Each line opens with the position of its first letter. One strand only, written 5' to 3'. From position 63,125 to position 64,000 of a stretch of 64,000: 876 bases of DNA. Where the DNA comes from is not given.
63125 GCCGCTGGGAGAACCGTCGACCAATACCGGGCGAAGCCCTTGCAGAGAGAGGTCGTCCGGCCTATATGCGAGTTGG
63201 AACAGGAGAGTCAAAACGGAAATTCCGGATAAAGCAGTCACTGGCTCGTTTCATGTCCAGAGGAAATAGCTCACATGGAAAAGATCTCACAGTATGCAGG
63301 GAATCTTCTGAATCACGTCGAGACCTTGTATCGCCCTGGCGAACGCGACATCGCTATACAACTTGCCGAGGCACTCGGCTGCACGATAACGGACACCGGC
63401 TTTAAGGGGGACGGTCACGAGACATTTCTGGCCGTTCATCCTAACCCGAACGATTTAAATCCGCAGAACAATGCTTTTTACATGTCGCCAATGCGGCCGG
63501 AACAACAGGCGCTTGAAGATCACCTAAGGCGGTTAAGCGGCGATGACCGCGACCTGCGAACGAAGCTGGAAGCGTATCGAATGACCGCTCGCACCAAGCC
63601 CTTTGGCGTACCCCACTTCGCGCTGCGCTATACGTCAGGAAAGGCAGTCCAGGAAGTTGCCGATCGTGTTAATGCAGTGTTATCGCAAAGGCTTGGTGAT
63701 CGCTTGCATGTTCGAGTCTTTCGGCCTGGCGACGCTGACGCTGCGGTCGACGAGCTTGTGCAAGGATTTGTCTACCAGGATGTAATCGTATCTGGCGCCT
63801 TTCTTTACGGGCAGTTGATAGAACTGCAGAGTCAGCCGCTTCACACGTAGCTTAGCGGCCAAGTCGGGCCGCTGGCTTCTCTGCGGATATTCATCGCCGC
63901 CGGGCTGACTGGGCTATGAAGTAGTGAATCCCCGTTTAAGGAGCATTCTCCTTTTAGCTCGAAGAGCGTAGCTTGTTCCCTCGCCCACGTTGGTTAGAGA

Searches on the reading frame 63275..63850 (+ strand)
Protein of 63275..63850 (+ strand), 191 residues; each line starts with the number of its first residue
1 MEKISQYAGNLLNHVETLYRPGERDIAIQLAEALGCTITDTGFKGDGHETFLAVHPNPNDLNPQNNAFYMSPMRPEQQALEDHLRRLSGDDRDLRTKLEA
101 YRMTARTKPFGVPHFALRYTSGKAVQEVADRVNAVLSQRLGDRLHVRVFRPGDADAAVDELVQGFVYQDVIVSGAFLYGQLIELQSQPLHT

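Call 36: find_encoding_contigs(protein=window:63275-63850:+, flank=10000, max_places=10)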
Protein window:63275-63850:+ (191 aa): no gene with exactly this product is on record in the collection.
